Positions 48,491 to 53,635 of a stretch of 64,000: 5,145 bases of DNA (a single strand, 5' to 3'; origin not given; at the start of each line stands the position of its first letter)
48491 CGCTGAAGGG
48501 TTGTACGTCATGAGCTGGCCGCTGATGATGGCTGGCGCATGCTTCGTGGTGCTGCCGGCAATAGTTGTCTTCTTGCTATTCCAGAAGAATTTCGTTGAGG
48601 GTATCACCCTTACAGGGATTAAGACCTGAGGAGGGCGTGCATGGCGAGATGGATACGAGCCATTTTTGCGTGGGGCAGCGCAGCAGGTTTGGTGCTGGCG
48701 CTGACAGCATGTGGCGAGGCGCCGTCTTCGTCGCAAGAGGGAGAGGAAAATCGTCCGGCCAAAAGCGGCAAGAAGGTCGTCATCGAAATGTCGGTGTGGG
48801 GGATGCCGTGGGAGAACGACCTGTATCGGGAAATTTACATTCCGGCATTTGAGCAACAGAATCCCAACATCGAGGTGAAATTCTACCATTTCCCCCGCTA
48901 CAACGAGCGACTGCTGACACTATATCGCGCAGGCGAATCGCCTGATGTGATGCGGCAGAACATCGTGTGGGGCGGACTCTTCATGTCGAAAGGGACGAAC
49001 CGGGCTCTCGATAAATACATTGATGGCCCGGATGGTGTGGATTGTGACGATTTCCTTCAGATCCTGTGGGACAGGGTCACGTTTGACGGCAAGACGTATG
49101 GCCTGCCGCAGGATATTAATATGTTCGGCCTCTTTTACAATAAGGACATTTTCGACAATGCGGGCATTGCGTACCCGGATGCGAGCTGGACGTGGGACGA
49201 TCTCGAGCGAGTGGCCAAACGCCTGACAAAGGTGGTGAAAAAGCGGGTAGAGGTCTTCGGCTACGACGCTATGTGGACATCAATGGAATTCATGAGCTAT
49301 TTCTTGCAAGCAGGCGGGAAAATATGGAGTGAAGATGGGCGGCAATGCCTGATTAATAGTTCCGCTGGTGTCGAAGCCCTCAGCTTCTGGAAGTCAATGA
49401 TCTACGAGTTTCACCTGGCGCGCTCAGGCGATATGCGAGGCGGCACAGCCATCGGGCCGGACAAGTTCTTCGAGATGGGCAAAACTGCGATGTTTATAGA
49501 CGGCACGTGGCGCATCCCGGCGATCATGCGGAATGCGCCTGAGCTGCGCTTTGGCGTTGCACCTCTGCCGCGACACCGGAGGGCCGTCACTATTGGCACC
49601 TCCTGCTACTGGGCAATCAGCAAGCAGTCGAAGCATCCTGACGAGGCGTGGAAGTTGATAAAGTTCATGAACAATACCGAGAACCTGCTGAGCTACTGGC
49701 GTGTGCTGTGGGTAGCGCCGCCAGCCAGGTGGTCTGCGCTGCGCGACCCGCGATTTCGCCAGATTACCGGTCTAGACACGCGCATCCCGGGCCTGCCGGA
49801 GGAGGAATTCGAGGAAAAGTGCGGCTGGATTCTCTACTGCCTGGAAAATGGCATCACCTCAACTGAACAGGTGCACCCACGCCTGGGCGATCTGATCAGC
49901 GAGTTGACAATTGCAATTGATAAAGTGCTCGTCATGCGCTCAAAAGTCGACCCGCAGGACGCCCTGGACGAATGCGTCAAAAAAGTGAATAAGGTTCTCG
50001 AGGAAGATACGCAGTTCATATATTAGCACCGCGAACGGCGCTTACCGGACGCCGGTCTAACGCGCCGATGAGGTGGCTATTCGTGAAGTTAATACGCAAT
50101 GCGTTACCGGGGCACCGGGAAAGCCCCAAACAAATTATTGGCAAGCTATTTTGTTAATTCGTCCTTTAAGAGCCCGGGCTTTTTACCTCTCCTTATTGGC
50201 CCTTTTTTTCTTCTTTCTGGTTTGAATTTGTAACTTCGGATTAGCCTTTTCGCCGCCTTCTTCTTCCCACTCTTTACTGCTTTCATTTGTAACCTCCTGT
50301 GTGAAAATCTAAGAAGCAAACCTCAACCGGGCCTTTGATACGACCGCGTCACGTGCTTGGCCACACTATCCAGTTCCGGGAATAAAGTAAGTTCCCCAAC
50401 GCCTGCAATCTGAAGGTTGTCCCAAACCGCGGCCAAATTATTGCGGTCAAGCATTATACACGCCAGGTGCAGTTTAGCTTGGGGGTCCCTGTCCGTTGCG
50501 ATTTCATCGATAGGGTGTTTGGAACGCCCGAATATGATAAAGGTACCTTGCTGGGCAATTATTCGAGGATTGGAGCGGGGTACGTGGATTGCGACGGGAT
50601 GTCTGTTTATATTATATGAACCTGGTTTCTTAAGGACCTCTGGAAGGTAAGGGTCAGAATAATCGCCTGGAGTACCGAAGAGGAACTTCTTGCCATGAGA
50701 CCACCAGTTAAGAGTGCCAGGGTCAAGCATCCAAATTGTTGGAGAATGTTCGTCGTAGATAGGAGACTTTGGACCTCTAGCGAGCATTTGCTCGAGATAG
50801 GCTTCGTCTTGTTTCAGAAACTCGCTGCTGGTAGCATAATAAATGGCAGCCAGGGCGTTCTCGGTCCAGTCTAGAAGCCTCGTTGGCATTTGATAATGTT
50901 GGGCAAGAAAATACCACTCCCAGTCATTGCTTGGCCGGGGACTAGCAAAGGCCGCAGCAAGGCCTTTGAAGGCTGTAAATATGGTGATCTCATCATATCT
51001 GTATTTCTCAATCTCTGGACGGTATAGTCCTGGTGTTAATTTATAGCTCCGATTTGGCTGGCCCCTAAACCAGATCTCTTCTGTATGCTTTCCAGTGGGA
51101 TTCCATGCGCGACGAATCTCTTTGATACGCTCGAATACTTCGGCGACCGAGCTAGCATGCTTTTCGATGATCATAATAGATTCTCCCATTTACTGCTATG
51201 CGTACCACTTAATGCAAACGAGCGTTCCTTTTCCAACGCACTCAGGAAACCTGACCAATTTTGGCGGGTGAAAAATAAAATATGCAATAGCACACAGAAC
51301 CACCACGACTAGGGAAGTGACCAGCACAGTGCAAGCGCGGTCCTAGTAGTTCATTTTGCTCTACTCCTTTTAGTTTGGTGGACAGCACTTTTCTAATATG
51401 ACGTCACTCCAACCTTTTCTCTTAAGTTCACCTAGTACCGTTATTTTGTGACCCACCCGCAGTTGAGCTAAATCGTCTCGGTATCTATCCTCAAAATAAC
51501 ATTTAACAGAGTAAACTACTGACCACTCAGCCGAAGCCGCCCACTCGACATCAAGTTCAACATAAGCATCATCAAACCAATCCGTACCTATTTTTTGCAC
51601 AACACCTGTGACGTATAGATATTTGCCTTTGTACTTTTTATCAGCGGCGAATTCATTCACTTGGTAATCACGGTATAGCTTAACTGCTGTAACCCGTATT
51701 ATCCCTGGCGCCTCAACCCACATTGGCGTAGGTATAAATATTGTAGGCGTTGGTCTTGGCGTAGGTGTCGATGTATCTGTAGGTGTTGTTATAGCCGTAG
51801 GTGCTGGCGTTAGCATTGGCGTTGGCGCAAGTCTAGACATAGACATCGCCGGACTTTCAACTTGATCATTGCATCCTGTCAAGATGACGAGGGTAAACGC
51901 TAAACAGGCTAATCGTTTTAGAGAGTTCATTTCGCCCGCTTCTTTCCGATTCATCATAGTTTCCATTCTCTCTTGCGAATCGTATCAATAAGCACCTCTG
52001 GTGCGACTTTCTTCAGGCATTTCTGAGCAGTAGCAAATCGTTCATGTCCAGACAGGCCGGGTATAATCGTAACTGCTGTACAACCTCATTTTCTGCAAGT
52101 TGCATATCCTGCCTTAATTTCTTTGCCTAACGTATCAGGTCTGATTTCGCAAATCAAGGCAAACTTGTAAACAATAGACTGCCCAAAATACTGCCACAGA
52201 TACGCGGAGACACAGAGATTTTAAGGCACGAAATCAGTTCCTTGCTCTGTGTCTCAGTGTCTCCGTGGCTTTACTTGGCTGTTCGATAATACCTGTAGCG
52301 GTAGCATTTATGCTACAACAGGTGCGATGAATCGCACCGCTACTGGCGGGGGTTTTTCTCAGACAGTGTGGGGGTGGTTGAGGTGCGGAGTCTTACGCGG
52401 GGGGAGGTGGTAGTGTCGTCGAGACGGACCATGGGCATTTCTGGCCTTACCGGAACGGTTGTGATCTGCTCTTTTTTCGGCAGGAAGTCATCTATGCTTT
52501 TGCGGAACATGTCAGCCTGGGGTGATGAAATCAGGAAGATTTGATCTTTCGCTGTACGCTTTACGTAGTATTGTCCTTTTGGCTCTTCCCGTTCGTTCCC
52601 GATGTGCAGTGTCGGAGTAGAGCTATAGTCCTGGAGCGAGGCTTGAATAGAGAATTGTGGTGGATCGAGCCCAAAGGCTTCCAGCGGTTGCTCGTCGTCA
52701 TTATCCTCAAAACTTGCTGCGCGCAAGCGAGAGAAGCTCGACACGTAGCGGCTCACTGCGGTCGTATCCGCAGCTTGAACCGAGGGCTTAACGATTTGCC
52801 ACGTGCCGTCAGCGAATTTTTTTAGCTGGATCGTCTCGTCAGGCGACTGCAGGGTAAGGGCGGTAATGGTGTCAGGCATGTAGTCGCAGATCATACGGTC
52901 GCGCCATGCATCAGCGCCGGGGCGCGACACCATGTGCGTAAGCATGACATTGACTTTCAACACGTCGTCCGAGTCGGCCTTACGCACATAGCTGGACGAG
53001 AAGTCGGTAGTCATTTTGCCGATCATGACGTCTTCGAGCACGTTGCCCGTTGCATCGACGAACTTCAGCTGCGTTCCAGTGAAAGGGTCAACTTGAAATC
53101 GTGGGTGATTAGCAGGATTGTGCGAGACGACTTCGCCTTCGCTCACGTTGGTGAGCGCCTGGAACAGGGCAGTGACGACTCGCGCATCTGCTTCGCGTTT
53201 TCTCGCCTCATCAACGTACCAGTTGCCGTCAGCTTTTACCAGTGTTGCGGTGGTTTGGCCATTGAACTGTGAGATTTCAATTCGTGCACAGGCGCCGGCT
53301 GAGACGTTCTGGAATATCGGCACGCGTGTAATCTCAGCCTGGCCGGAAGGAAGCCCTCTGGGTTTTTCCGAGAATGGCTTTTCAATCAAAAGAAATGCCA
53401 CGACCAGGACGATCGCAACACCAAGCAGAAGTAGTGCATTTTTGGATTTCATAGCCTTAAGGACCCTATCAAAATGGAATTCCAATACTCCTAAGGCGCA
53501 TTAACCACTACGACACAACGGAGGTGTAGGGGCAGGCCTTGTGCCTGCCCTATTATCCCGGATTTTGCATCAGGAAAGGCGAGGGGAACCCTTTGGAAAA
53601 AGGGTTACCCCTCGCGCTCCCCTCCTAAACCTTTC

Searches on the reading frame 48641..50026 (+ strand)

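Call 65: search_protein_families(library=pfam, proteins=[window:48641-50026:+], max_evalue=0.001)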
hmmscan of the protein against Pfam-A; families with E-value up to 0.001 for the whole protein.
window:48641-50026:+ (461 aa): 2 families
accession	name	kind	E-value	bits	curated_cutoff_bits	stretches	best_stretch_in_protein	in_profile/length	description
PF01547.30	SBP_bac_1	-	3.7e-36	126.1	26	1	62-348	10-305/307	Bacterial extracellular solute-binding protein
PF13416.11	SBP_bac_8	-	2.4e-31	110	27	1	68-366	4-265/279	Bacterial extracellular solute-binding protein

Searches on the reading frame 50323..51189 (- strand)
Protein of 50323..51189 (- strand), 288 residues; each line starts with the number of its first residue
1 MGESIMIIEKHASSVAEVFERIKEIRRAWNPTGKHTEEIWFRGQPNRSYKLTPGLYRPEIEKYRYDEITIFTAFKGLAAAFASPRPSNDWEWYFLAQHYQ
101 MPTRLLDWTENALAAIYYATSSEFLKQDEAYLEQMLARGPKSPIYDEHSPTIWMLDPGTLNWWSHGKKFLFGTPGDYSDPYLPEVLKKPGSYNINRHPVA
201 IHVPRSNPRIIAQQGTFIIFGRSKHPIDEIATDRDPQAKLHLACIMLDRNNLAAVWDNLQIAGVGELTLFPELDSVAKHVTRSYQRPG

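Call 65: search_protein_families(library=pfam, proteins=[window:50323-51189:-], max_evalue=0.001)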
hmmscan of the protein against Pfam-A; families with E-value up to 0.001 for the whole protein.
window:50323-51189:- (288 aa): 1 family
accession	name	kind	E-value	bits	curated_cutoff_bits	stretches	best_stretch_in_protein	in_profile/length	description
PF08867.16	FRG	-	2.1e-22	80.3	25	1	38-123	2-89/94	FRG domain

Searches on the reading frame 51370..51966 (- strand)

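Call 65: search_protein_families(library=pfam, proteins=[window:51370-51966:-], max_evalue=0.001)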
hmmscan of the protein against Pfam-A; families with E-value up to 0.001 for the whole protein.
window:51370-51966:- (198 aa): 1 family
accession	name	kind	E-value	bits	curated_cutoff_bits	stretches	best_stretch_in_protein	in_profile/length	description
PF12869.13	tRNA_anti-like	-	2.3e-14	53.6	23.5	1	83-195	46-145/146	tRNA_anti-like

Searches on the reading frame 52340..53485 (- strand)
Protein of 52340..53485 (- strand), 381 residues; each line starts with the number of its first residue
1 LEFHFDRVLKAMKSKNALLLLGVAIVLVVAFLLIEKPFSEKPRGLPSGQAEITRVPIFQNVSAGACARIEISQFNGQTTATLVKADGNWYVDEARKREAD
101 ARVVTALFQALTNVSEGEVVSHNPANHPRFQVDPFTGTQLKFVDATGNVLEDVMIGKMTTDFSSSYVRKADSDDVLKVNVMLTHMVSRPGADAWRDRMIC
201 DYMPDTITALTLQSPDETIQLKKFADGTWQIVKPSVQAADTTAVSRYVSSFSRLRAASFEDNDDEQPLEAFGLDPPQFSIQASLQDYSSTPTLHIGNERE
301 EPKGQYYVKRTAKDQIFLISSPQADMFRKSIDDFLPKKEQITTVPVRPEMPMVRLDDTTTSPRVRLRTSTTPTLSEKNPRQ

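Call 65: search_protein_families(library=pfam, proteins=[window:52340-53485:-], max_evalue=0.001)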
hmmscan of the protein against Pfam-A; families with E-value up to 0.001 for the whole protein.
window:52340-53485:- (381 aa): 1 family
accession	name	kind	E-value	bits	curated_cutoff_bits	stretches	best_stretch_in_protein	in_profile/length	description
PF14238.11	DUF4340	-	3.5e-35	122.3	25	2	89-264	1-172/183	Domain of unknown function (DUF4340)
